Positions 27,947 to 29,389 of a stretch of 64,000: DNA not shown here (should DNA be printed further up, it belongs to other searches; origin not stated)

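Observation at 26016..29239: Stand-alone A enzyme + carrier protein + acyl-CoA-dehydrogenase trio inside the EPS operon (Pro-to-pyrrolyl/dehydroprolyl-type logic, or a novel acyl decoration)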

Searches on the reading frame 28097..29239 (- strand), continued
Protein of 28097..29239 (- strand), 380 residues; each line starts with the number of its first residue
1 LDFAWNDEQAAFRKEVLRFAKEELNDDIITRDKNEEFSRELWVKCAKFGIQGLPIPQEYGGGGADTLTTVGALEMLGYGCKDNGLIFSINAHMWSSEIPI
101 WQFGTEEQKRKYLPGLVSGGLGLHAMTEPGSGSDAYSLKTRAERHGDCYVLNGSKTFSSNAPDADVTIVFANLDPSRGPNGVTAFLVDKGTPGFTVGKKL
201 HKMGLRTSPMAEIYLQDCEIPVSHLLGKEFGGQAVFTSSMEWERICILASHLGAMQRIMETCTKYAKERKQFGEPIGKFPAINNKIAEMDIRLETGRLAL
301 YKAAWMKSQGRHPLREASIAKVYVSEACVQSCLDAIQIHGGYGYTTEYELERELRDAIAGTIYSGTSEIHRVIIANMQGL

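Call 28: find_related_loci(query=A1, collection=genome_contigs, flank=10000)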
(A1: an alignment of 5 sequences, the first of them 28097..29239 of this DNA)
Query A1 (380 aa) in genome_contigs; peptide patterns used: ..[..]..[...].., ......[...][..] (x = any residue, [..] = any of these).
600 stretches matched a pattern (row limit reached: there are more); 589 encode a relative of the query (tblastn E <= 1e-3); the best 80 are kept; 80 distinct loci.
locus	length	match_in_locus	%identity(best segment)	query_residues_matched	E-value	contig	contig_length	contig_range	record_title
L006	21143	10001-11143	73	1-380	0e+0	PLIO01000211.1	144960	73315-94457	MAG: Acidobacteriaceae bacterium isolate palsa_199 73.20110800_P3S.9_contig_2072, whole genome shotgun sequence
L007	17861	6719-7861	72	1-380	0e+0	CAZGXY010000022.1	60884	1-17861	MAG TPA_asm: uncultured Acidobacteriaceae bacterium isolate binchicken_co344_479 genome assembly, contig: k141_3900181,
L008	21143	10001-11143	73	1-380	0e+0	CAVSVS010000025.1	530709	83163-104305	MAG: uncultured Acidobacteriaceae bacterium isolate MFD06435.bin.1.116 genome assembly, contig: contig_57148, whole geno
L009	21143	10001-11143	71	1-380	0e+0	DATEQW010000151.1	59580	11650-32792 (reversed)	MAG TPA_asm: Candidatus Sulfotelmatobacter sp. isolate SMAG_U9057 k141_241940, whole genome shotgun sequence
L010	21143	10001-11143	70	1-380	0e+0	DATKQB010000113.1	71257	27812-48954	MAG TPA_asm: Verrucomicrobiia bacterium isolate SMAG_U14806 k141_454126, whole genome shotgun sequence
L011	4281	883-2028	62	1-380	1e-167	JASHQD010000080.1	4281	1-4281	MAG: Terriglobia bacterium isolate JOPF066 JOPF_A04C_contig_46479, whole genome shotgun sequence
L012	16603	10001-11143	59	1-380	1e-157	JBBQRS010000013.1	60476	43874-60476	MAG: Anaerolineae bacterium isolate Co_metawrap_1702 Cmw_1702_k141_28392212_length_60476_cov_22.9985, whole genome shotg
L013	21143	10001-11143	55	1-380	2e-143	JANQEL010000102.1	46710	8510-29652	MAG: Myxococcota bacterium isolate PL23a_bin.25 k99_1764258, whole genome shotgun sequence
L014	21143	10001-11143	54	1-380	9e-135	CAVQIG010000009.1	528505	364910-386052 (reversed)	MAG: uncultured delta proteobacterium isolate MFD10007.bin.2.30 genome assembly, contig: contig_24656, whole genome shot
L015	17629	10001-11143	51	1-380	2e-132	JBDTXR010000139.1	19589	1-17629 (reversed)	MAG: Byssovorax sp. isolate cluster4_bin.120 NODE_5127_length_19589_cov_13.645695, whole genome shotgun sequence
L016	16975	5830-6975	57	1-380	1e-149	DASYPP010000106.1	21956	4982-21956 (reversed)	MAG TPA_asm: Gemmatimonadales bacterium isolate SMAG_U4459 k141_515148, whole genome shotgun sequence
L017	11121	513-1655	51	1-380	2e-130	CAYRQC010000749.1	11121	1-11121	MAG TPA_asm: uncultured Phycisphaerales bacterium isolate binchicken_co203_625 genome assembly, contig: k141_1585127, wh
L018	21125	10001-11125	51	7-380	9e-131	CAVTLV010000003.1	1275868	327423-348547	MAG: uncultured Acidobacteriota bacterium isolate MFD05705.bin.1.239 genome assembly, contig: contig_11328, whole genome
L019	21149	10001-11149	51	1-380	9e-131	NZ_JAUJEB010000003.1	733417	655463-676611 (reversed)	Agaribacillus aureus strain BMA12 HFOEMNIK_3, whole genome shotgun sequence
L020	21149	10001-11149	50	1-380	5e-128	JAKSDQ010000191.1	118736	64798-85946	MAG: Cytophagales bacterium isolate MAG.99 k141_2204076, whole genome shotgun sequence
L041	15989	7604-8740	51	3-380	5e-130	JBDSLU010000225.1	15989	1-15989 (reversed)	MAG: Vicinamibacteraceae bacterium isolate cluster1_bin.377 k127_11805575, whole genome shotgun sequence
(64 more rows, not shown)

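Call 54: search_protein_families(library=pfam, proteins=[L012:6473-7726:+, L012:7618-8796:+, L012:8806-9972:+, L012:12845-14107:+, L012:14107-15282:+, L041:8750-11377:+, L041:13280-15115:+, L041:6029-7435:+, L013:11154-13715:+, L013:5363-6841:+])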
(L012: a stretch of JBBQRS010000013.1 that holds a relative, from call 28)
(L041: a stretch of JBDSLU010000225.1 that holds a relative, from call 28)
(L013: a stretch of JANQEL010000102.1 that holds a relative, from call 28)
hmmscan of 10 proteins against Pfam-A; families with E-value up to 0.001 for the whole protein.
L012:6473-7726:+ (417 aa): 5 families
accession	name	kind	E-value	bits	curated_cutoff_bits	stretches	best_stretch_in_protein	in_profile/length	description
PF00534.26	Glycos_transf_1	-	9.8e-29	100.5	26.4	1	220-375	14-171/172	Glycosyl transferases group 1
PF13692.12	Glyco_trans_1_4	-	8.1e-25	88.2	27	1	222-362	2-142/142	Glycosyl transferases group 1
PF20706.3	GT4-conflict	-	7.7e-12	45.3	26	1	213-389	190-384/385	Family 4 Glycosyltransferase in conflict systems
PF13524.12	Glyco_trans_1_2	-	2.1e-11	44.4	25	1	266-390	3-142/144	Glycosyl transferase-like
PF13439.12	Glyco_transf_4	-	3.5e-07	30.9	28.5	1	12-211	2-169/170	Glycosyltransferase Family 4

L012:7618-8796:+ (392 aa): 0 families

L012:8806-9972:+ (388 aa): 0 families

L012:12845-14107:+ (420 aa): 6 families
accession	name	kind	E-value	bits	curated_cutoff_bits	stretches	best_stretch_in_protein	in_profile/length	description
PF04820.20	Trp_halogenase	-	7.8e-26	91.4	21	2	97-358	150-388/458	Tryptophan halogenase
PF01494.25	FAD_binding_3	-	3.2e-23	83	22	1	2-309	2-307/349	FAD binding domain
PF01266.30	DAO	-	3.9e-09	36.9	27.9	1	99-213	143-263/353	FAD dependent oxidoreductase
PF00890.30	FAD_binding_2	-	9.6e-05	22.2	20.4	0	3-34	1-32/414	FAD binding domain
PF12831.13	FAD_oxidored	-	0.00019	21.3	27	1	3-164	1-147/416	FAD dependent oxidoreductase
PF13450.12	NAD_binding_8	-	0.00036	21.2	21.9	0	6-36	1-31/68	NAD(P)-binding Rossmann-like domain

L012:14107-15282:+ (391 aa): 1 family
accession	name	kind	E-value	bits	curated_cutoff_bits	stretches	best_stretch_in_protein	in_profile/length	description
PF01757.29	Acyl_transf_3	-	6e-23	81.8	31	1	10-376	9-323/326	Acyltransferase domain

L041:8750-11377:+ (875 aa): 1 family
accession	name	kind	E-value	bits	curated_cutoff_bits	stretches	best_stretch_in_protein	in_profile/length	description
PF13472.12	Lipase_GDSL_2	-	0.00012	23.1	32.9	0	800-839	138-178/178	GDSL-like Lipase/Acylhydrolase family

L041:13280-15115:+ (611 aa): 4 families
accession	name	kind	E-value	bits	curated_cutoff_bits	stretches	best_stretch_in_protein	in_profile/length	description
PF00733.27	Asn_synthase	-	1.6e-90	304.8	21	1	241-606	2-353/354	Asparagine synthase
PF13537.11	GATase_7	-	2e-49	167.1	25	1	48-166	1-122/123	Glutamine amidotransferase domain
PF13522.11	GATase_6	-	5.7e-45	153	27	1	33-161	1-130/130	Glutamine amidotransferase domain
PF12481.13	DUF3700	-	1e-05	25.5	27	1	113-161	123-171/228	Aluminium induced protein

L041:6029-7435:+ (468 aa): 1 family
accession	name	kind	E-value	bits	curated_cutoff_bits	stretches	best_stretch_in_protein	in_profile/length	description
PF00501.34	AMP-binding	-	9.8e-05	21.7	29.9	0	129-326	169-373/384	AMP-binding enzyme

L013:11154-13715:+ (853 aa): 1 family
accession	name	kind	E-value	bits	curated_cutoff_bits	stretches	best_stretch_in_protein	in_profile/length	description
PF13472.12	Lipase_GDSL_2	-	7.3e-08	33.5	32.9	1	627-833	2-177/178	GDSL-like Lipase/Acylhydrolase family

L013:5363-6841:+ (492 aa): 0 families

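Call 65: search_solved_structures(query=L012:12845-14107:+, max_evalue=1e-10)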
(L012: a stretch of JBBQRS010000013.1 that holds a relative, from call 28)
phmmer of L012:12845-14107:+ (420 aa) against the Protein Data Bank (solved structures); distinct sequences matched with E-value up to 1e-10: 17.
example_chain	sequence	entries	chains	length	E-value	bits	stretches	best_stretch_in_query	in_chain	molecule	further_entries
5dbj_E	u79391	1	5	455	1.8e-121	409.2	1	3-414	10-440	FADH2-dependent halogenase PltA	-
5buk_A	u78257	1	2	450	6.3e-117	394.3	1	3-417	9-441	FADH2-dependent halogenase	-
7fco_A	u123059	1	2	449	7.4e-115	387.5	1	3-415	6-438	ChlB4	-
8zop_A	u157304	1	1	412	4.8e-55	190.5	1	3-357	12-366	Halogenase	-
5bul_A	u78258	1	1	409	1.5e-50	175.7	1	3-401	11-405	flavin-dependent halogenase triple mutant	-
3e1t_A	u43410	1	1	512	1.5e-49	172.4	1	3-358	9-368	Halogenase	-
5bva_A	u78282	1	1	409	4.4e-47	164.3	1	3-401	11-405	flavin-dependent halogenase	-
3i3l_A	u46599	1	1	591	3e-45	158.2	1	2-358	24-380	Alkylhalidase CmlS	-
8gu0_A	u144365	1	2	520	3.2e-38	135.1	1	3-330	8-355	Non-heme halogenase radH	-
3nix_A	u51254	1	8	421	1.7e-34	122.8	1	3-390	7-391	Flavoprotein/dehydrogenase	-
7xgb_A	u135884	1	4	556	5.6e-21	78.3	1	3-350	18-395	Tetracycline 7-halogenase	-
7v0b_A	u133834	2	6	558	5.7e-21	78.2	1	3-350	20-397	Tetracycline 7-halogenase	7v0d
3oz2_A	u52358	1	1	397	1.9e-20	76.5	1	3-340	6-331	Digeranylgeranylglycerophospholipid reductase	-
6bzt_A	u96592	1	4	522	7.4e-16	61.4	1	3-345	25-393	Halogenase PltM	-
6bza_A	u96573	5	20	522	4.6e-15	58.8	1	3-330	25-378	Halogenase PltM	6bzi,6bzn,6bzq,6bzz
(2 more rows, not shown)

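Call 66: search_solved_structures(query=L013:11154-13715:+, max_evalue=0.01)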
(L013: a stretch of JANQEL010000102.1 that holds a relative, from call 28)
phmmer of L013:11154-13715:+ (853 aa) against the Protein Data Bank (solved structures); distinct sequences matched with E-value up to 0.01: 0.

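Call 67: search_protein_families(library=ncbifam, proteins=[L013:11154-13715:+, L041:8750-11377:+, L012:14107-15282:+, L012:7618-8796:+], max_evalue=0.01)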
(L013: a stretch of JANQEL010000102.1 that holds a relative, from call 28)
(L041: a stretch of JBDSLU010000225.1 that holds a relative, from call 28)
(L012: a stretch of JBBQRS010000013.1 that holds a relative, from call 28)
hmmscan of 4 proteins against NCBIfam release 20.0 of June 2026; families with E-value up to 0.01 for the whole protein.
L013:11154-13715:+ (853 aa): 1 family
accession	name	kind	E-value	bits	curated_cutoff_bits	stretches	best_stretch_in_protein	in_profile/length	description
NF047475.1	GDSL_LA_2490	hypoth_equivalog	1.2e-06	28.1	325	1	600-684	64-141/431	LA_2490 family SGNH/GDSL-type esterase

L041:8750-11377:+ (875 aa): 1 family
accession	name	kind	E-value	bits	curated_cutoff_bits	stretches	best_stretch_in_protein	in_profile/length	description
NF047475.1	GDSL_LA_2490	hypoth_equivalog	7.6e-06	25.4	325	1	577-666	60-139/431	LA_2490 family SGNH/GDSL-type esterase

L012:14107-15282:+ (391 aa): 0 families

L012:7618-8796:+ (392 aa): 0 families

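Call 70: find_encoding_contigs(protein=P0001, flank=1000, max_places=2)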
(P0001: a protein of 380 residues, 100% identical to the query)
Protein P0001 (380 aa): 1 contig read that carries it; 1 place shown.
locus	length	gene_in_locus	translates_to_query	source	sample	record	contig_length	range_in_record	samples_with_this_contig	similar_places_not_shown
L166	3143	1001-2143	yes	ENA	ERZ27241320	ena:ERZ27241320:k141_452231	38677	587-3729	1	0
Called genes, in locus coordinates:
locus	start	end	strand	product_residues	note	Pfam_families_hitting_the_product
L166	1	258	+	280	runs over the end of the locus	?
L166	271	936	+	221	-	PF00132:Hexapep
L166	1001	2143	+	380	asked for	PF02771:Acyl-CoA_dh_N, PF02770:Acyl-CoA_dh_M, PF00441:Acyl-CoA_dh_1, PF08028:Acyl-CoA_dh_2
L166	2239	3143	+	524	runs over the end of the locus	PF00501:AMP-binding, PF13193:AMP-binding_C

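Call 71: list_cluster_members(proteins=[P0034, P0043, P0023, P0064, P0118, P0062, P0073, P0084])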
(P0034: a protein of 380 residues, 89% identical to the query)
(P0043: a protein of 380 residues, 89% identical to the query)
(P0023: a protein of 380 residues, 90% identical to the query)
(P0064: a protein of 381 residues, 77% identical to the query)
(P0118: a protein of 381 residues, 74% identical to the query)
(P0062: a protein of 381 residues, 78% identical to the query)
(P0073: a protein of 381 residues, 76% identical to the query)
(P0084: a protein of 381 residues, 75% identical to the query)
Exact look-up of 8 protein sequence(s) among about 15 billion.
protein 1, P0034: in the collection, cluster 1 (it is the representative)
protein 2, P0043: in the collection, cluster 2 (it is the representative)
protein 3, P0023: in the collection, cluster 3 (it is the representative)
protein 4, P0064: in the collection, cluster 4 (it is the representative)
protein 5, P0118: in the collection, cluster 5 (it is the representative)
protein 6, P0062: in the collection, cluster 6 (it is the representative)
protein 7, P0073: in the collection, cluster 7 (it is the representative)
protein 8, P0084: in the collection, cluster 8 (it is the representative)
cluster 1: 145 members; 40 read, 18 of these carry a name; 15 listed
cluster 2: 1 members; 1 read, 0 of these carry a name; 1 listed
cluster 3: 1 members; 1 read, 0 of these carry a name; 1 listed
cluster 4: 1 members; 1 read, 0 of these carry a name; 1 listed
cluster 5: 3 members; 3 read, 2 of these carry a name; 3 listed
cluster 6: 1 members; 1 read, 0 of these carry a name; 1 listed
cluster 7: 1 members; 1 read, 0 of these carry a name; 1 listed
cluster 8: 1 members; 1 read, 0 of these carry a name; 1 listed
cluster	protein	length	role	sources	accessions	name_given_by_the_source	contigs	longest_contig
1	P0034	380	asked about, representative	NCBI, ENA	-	-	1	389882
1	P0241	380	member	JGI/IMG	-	hypothetical protein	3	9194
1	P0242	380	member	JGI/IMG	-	alkylation response protein AidB-like acyl-CoA dehydrogenase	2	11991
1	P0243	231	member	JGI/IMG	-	alkylation response protein AidB-like acyl-CoA dehydrogenase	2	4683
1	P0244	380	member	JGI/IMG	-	alkylation response protein AidB-like acyl-CoA dehydrogenase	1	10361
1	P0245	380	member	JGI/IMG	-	alkylation response protein AidB-like acyl-CoA dehydrogenase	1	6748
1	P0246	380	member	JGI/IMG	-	alkylation response protein AidB-like acyl-CoA dehydrogenase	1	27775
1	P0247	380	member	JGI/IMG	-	alkylation response protein AidB-like acyl-CoA dehydrogenase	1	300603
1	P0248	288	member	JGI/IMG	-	alkylation response protein AidB-like acyl-CoA dehydrogenase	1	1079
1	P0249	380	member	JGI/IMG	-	alkylation response protein AidB-like acyl-CoA dehydrogenase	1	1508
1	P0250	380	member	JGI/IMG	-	L-prolyl-PCP dehydrogenase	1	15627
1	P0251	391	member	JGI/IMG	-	alkylation response protein AidB-like acyl-CoA dehydrogenase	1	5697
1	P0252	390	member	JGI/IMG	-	L-prolyl-PCP dehydrogenase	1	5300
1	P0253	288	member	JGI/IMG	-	hypothetical protein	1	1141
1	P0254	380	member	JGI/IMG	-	alkylation response protein AidB-like acyl-CoA dehydrogenase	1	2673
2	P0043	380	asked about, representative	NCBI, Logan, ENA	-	-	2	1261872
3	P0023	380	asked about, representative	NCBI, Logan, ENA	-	-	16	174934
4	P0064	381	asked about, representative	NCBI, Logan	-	-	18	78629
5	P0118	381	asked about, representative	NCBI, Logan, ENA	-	-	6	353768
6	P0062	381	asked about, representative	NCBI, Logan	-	-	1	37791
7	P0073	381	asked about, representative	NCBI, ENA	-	-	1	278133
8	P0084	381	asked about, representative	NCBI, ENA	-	-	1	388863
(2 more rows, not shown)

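Call 76: find_homologous_proteins(query=L013:11154-13715:+, max_evalue=0.00001)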
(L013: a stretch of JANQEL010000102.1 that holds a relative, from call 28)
Query L013:11154-13715:+ (853 aa): 2122 proteins with E <= 0.00001 among 8000 candidates; the best 120 are listed.
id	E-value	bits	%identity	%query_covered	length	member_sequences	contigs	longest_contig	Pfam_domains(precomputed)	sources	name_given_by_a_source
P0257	0.0e+0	1959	100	100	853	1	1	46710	PF13472.13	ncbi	-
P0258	0.0e+0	1680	84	98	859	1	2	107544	-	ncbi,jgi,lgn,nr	ncbi:MAG: hypothetical protein QF570_10140 [Myxococcota bacterium]|jgi:hypothetical protein|nr:hypot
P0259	0.0e+0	1521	78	96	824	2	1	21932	PF13472.13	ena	-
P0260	0.0e+0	1392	71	97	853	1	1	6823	PF13472.13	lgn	-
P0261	0.0e+0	1384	69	100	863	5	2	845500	PF13472.13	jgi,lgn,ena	-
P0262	0.0e+0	1378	68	100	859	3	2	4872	PF13472.13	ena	-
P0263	0.0e+0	1333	68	100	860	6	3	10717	PF13472.13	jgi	jgi:D-alanyl-lipoteichoic acid acyltransferase DltB (MBOAT superfamily)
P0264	0.0e+0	1325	67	100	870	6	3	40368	PF13472.13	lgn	-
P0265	0.0e+0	1276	64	99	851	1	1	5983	-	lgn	-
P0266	0.0e+0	1271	64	97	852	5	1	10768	-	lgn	-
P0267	0.0e+0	1271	65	100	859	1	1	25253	PF13472.13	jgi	-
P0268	0.0e+0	1230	64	97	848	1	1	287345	-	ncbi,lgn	-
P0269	0.0e+0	1106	58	97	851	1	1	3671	PF13472.13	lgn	-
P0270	0.0e+0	1069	69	77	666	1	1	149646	PF13472.13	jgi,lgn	jgi:hypothetical protein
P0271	8.6e-265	899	68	67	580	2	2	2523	PF13472.13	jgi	jgi:hypothetical protein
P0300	2.7e-193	663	41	85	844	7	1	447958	PF13472.13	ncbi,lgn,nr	ncbi:MAG: hypothetical protein KatS3mg123_2142 [Burkholderiales bacterium]|nr:MAG: hypothetical prot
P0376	1.2e-186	641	41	94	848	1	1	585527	PF13472.13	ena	-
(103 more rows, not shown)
